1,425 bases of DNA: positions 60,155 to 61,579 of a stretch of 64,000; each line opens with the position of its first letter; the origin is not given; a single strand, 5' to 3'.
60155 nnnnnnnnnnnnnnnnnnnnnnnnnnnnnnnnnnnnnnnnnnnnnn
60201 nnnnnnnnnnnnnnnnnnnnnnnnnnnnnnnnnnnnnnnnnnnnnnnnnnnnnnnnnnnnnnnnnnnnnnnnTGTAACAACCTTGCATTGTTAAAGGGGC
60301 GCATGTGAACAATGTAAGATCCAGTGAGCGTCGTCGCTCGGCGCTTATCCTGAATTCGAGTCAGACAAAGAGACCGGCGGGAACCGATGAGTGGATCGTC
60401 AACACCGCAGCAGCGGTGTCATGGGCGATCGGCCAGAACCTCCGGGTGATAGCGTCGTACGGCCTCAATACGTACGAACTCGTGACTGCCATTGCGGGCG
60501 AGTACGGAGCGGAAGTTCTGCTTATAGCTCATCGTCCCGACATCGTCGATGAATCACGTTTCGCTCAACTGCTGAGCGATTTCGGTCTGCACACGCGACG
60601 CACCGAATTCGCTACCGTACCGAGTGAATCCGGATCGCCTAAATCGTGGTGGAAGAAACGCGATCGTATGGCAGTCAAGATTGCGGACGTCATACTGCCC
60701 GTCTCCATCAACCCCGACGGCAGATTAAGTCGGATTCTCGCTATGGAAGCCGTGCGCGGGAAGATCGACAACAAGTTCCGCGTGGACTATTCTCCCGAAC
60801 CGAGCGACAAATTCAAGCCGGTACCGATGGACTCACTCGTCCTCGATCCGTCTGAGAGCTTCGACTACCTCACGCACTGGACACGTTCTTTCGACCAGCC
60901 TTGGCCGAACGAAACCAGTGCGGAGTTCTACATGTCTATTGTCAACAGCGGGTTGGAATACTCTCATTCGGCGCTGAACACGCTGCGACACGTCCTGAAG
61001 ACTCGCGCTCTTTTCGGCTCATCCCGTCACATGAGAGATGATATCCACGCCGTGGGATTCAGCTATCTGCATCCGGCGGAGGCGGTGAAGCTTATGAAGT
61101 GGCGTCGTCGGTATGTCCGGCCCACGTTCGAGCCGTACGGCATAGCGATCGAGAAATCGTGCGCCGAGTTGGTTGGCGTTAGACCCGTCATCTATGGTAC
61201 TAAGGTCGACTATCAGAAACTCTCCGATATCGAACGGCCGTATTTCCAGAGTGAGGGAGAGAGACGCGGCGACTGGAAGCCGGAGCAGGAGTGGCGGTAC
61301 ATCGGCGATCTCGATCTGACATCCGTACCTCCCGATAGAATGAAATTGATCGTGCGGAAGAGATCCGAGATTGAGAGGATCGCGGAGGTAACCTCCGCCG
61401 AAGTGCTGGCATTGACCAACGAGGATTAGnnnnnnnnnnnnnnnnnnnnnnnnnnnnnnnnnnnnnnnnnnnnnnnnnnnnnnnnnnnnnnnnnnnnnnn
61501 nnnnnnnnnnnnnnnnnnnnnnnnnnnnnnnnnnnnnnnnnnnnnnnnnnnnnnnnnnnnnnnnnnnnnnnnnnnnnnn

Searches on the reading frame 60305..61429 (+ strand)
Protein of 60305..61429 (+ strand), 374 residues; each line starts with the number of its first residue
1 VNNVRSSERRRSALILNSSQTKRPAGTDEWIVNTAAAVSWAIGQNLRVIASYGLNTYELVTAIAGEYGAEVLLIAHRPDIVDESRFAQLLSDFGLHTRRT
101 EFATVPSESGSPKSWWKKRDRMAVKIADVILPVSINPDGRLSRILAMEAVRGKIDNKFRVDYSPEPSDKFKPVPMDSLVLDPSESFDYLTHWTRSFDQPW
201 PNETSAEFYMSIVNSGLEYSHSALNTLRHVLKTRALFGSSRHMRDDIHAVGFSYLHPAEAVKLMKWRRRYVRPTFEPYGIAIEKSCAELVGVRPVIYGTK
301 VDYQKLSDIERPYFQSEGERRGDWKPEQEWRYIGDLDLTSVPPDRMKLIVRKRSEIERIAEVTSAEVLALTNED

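Call 3: search_protein_families(library=pfam, proteins=[window:60305-61429:+])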
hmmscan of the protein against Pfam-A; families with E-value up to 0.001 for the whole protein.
window:60305-61429:+ (374 aa): 0 families

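Call 4: search_protein_families(library=ncbifam, proteins=[window:60305-61429:+])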
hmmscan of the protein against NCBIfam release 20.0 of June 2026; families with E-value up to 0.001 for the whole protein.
window:60305-61429:+ (374 aa): 0 families

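Call 49: search_solved_structures(query=window:60305-61426:+, max_evalue=1)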
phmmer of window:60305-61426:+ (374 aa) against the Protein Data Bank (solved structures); distinct sequences matched with E-value up to 1: 0.
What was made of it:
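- Tried and rejected: The 374-aa downstream ORF: no Pfam, NCBIfam or PDB match (calls 3, 4, 49).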
